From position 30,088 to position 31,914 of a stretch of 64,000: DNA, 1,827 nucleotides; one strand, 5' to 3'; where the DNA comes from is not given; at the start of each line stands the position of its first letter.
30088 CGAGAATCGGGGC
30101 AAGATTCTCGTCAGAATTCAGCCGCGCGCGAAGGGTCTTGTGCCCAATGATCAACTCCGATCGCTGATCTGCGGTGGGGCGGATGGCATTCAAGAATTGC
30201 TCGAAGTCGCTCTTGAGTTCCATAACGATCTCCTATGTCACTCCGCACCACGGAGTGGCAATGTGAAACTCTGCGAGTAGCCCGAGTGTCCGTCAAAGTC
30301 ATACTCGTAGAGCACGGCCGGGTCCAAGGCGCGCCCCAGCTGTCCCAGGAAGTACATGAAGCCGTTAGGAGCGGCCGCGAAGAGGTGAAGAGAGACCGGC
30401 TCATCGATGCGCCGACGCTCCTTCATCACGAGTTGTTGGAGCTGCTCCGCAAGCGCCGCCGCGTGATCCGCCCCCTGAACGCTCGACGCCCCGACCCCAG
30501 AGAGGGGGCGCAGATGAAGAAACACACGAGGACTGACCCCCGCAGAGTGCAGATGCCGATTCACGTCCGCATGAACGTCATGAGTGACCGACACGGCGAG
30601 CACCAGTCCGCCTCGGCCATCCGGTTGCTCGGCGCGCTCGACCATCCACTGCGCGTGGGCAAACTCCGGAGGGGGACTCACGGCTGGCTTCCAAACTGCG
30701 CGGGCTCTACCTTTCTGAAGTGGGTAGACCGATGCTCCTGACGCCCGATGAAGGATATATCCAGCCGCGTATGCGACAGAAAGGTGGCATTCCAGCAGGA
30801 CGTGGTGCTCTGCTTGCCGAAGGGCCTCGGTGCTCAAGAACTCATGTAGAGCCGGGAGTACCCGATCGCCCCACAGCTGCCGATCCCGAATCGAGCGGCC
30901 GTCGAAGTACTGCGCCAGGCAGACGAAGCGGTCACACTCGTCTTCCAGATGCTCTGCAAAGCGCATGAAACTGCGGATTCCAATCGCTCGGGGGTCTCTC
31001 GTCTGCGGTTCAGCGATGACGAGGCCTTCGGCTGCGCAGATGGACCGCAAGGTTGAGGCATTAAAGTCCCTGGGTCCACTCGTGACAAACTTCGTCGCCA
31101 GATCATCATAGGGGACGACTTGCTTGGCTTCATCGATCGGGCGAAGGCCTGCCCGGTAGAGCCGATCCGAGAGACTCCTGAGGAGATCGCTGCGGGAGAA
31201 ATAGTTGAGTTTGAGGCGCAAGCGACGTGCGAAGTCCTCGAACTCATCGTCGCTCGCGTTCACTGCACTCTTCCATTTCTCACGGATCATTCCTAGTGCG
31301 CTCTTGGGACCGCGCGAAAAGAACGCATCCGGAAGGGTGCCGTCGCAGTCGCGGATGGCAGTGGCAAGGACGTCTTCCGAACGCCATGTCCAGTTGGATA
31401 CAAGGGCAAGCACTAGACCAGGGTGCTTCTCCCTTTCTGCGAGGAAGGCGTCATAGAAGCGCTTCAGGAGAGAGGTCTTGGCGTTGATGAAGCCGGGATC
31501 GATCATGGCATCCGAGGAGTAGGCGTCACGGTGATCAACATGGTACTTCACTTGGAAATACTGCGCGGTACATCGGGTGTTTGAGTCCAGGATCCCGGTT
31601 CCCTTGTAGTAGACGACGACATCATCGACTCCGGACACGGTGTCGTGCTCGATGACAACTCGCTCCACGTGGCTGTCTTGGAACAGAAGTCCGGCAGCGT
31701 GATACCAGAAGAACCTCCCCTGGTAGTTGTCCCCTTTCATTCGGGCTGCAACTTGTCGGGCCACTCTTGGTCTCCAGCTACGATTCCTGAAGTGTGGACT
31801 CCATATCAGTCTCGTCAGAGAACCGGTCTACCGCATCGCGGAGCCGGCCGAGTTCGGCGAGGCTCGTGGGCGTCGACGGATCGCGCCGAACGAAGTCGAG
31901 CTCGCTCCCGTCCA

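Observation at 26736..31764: Complete type II CBASS operon: Cap4-like effector, CD-NTase, Cap2 (E2-E1), Cap3 (JAB)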

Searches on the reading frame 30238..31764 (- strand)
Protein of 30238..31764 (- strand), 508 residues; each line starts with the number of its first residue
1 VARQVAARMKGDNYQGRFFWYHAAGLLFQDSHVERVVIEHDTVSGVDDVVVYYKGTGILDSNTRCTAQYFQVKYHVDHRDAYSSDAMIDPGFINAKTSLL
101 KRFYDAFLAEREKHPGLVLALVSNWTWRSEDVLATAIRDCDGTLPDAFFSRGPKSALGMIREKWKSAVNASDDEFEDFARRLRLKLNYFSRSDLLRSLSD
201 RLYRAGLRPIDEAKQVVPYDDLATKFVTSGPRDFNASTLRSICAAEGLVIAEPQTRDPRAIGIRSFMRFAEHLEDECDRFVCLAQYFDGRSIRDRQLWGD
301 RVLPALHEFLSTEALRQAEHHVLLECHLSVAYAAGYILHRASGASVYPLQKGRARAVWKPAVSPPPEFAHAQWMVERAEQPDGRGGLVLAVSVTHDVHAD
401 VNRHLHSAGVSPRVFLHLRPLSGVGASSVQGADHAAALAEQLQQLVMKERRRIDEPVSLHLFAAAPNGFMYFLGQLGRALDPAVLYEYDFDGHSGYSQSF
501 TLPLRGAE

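Call 3: search_protein_families(library=pfam, proteins=[window:30238-31764:-], max_evalue=0.01)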
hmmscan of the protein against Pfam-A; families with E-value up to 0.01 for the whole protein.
window:30238-31764:- (508 aa): 1 family
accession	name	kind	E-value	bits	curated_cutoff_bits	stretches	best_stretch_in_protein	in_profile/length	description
PF18145.6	SAVED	-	4.3e-28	98.8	26.2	1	312-502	10-190/190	SMODS-associated and fused to various effectors sensor domain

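Call 4: search_protein_families(library=padloc, proteins=[window:30238-31764:-], max_evalue=0.001)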
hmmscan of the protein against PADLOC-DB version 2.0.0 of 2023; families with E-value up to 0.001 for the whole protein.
window:30238-31764:- (508 aa): 11 families
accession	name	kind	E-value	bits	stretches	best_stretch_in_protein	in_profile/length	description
PDLC00752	Effector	-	4.1e-158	525.4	1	1-503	1-507/508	Endonuclease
PDLC02004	SAVED3--SAVED_PDDEXK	-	3.9e-142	472.8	1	1-502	1-490/490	-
PDLC00737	Effector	-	7.8e-129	428.8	1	1-503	1-506/506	Endonuclease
PDLC02007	SAVED3--SAVED_PDDEXK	-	6.5e-58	194.6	1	1-502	1-482/485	-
PDLC02005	SAVED3--SAVED_PDDEXK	-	8.7e-45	151.1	1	6-503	11-482/483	-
PDLC00735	Effector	-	5.1e-43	145.6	1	249-499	205-457/462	Endonuclease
PDLC00741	Effector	-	1.9e-40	136.8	1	4-502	9-487/489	Endonuclease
PDLC02012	SAVED5--SAVED_TIR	-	9.7e-19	65.7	1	282-499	191-387/404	-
PDLC00744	Effector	-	2e-12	44.8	1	274-490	264-484/495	Endonuclease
PDLC02018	Effector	-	1.4e-07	28.6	1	379-505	85-204/498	SAVED_peptidaseM48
PDLC00748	Effector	-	1.2e-05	22.1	1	318-490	301-462/473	Endonuclease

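Call 10: search_solved_structures(query=window:30238-31764:-, max_evalue=0.01, show_alignments=2)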
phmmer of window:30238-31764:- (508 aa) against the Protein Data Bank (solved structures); distinct sequences matched with E-value up to 0.01: 2.
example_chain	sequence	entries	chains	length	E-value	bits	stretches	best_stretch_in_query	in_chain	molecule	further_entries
7yib_A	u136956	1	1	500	2.1e-41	145.4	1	1-493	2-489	CD-NTase-associated protein 4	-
7yia_A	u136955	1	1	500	1.5e-40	142.6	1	1-493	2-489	CD-NTase-associated protein 4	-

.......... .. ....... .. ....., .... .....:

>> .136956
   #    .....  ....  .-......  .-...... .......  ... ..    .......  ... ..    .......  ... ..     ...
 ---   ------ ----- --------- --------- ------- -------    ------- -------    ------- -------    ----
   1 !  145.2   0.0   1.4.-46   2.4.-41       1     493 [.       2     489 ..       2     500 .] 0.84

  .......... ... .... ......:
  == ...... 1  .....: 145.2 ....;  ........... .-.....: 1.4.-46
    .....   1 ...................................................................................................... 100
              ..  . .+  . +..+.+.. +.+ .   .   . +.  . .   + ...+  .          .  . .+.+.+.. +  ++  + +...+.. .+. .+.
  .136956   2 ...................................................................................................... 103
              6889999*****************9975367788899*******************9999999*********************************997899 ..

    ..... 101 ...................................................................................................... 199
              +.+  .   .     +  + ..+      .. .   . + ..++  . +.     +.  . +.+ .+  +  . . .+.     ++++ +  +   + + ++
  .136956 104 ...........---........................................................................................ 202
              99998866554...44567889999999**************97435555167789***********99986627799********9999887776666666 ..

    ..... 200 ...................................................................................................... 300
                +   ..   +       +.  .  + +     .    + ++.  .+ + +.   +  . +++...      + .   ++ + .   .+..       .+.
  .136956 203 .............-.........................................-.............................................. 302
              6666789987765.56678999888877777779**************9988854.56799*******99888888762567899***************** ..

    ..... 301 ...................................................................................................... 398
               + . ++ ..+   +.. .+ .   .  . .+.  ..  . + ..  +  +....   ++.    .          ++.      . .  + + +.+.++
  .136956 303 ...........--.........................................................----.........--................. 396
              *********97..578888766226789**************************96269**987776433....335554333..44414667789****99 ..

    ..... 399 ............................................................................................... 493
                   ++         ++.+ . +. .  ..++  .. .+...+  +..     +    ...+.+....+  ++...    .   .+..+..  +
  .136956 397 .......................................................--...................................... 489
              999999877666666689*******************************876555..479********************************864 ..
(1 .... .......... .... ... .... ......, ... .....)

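Call 43: search_protein_families(library=ncbifam, proteins=[window:30238-31764:-], max_evalue=0.001)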
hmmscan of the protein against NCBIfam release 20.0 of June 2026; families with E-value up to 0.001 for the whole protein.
window:30238-31764:- (508 aa): 1 family
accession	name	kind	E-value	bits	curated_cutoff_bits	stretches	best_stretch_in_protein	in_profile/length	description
NF033611.0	SAVED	domain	4.1e-41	141.2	33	1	247-503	7-260/261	SAVED domain-containing protein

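Call 46: find_homologous_proteins(query=window:30238-31764:-, max_evalue=1e-10)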
Query window:30238-31764:- (508 aa): 162 proteins with E <= 1e-10 among 8000 candidates; the best 120 are listed.
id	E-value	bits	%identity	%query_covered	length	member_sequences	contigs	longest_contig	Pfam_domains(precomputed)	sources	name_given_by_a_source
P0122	0.0e+0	1150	100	98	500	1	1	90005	PF18145.7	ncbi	-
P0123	2.1e-259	879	75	99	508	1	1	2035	PF18145.7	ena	-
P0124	1.3e-222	758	66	99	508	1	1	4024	PF18145.7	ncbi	-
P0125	6.9e-207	706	60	100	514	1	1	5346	PF18145.7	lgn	-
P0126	1.6e-182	626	56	96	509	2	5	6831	PF18145.7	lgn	-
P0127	2.2e-153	530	50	98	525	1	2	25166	PF18145.7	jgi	jgi:hypothetical protein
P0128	8.7e-152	524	50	99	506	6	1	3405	PF18145.7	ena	-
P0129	4.6e-150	519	49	98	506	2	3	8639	PF18145.7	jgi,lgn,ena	-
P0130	2.6e-145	503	47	99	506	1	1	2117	PF18145.7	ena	-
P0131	5.3e-145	502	49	99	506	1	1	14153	PF18145.7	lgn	-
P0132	1.7e-143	497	47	99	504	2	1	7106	PF18145.7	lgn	-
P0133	3.2e-142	493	47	99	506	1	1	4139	PF18145.7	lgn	-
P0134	7.6e-141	488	47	99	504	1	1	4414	PF18145.7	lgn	-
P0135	1.1e-139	485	46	99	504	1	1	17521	PF18145.7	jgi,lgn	-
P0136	4.3e-139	483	48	99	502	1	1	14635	PF18145.7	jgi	jgi:hypothetical protein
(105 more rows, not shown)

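Call 63: predict_structure(alignment_id=A3)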
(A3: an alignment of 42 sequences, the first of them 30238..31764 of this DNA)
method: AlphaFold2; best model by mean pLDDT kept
length: 508 residues; sequences in the alignment: 42
mean_pLDDT: 91.1   pTM: 0.88
mean pLDDT of the five models: 91.1, 90.6, 90.1, 89.9, 89.5
residues with pLDDT >= 90: 367; 70-90: 126; 50-70: 13; < 50: 2
segments of 3 or more residues with pLDDT < 50: none
pLDDT, mean of each block of 10 residues (from residue 1): 77 94 93 94 85 90 89 79 94 92 96 93 88 80 89 95 97 96 87 88 94 88 94 97 97 91 88 87 89 90 96 93 95 96 93 84 92 96 93 96 93 97 92 96 97 93 96 96 90 77 69
secondary structure, 60 per line:
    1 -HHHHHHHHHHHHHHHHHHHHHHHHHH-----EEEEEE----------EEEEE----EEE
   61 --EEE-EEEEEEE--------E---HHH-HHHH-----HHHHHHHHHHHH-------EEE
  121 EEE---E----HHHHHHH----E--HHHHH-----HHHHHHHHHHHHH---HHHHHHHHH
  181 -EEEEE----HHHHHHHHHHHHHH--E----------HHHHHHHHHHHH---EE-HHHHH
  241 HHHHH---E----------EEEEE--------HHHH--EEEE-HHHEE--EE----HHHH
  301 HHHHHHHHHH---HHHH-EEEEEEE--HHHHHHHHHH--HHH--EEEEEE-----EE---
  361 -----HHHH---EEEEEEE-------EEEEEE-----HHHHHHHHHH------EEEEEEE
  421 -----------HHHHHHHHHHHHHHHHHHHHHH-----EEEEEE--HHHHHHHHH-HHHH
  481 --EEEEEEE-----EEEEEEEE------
elements in order: H2-27 E33-38 E49-53 E58-60 E63-65 E67-73 H90-93 H99-110 E118-123 H132-138 H146-150 H156-168 H172-180 E182-186 H191-204 H218-229 H236-245 E260-264 H273-276 E279-282 H297-310 H314-317 E319-325 H328-337 E345-350 H366-369 E373-379 E387-392 H398-407 E414-420 H432-453 E459-464 H467-475 H477-480 E483-489 E495-502

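Call 65: fold_search(model_id=the predicted structure, library=pdb)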
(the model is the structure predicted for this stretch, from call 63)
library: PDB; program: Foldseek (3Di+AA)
matches with E <= 10: 904; with E <= 0.001: 78
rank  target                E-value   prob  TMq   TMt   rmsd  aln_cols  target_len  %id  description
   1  7yib                  4.8e-40  1.00  0.67  0.68   6.2       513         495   25  Crystal structure of wild-type Cap4 SAVED domain-containing receptor from Enterobacter cloacae (released 2023-05-31)
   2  7yia                  4.7e-38  1.00  0.66  0.68   6.2       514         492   25  Crystal structure of K74A mutant of Cap4 SAVED domain-containing receptor from Enterobacter cloacae (released 2023-05-31)
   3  6vm6_C                8.7e-16  1.00  0.37  0.43  14.6       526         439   14  Structure of Acinetobacter baumannii Cap4 SAVED/CARF-domain containing receptor with the cyclic trinucleotide 2'3'3'-c (released 2020-06-17)
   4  6vm6_B                1.2e-15  1.00  0.38  0.43  14.9       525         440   13  Structure of Acinetobacter baumannii Cap4 SAVED/CARF-domain containing receptor with the cyclic trinucleotide 2'3'3'-c (released 2020-06-17)
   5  6vm6_A                1.8e-15  1.00  0.38  0.43  14.8       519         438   13  Structure of Acinetobacter baumannii Cap4 SAVED/CARF-domain containing receptor with the cyclic trinucleotide 2'3'3'-c (released 2020-06-17)
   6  6vm6_E                9.6e-15  1.00  0.36  0.42  14.2       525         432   13  Structure of Acinetobacter baumannii Cap4 SAVED/CARF-domain containing receptor with the cyclic trinucleotide 2'3'3'-c (released 2020-06-17)
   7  6vm6_F                1.1e-14  1.00  0.37  0.43  14.7       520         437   13  Structure of Acinetobacter baumannii Cap4 SAVED/CARF-domain containing receptor with the cyclic trinucleotide 2'3'3'-c (released 2020-06-17)
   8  6wam_A                1.9e-14  1.00  0.37  0.43  14.6       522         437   14  Structure of Acinetobacter baumannii Cap4 SAVED/CARF-domain containing receptor (released 2020-06-17)
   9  6wam_F                1.9e-14  1.00  0.35  0.41  14.8       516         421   12  Structure of Acinetobacter baumannii Cap4 SAVED/CARF-domain containing receptor (released 2020-06-17)
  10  6wam_B                2.3e-14  1.00  0.36  0.42  14.7       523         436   13  Structure of Acinetobacter baumannii Cap4 SAVED/CARF-domain containing receptor (released 2020-06-17)
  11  6wan_D                5.7e-14  1.00  0.36  0.41  14.7       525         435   12  Structure of Acinetobacter baumannii Cap4 SAVED/CARF-domain containing receptor with the cyclic trinucleotide 3'3'3'-c (released 2020-06-17)
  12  6wan_F                3.0e-13  1.00  0.33  0.40  14.9       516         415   13  Structure of Acinetobacter baumannii Cap4 SAVED/CARF-domain containing receptor with the cyclic trinucleotide 3'3'3'-c (released 2020-06-17)
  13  6wam_E                3.6e-13  1.00  0.32  0.38  14.9       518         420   12  Structure of Acinetobacter baumannii Cap4 SAVED/CARF-domain containing receptor (released 2020-06-17)
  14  8fm1_H                2.5e-12  1.00  0.36  0.50  18.8       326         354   15  Structure of CBASS Cap5 from Pseudomonas syringae in the absence of a ligand (apo form dimer) (released 2024-02-07)
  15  8fmg_H                4.4e-12  1.00  0.36  0.50  15.9       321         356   15  Structure of CBASS Cap5 from Pseudomonas syringae as an activated tetramer with the cyclic dinucleotide 3'2'-c-diAMP l (released 2024-02-07)
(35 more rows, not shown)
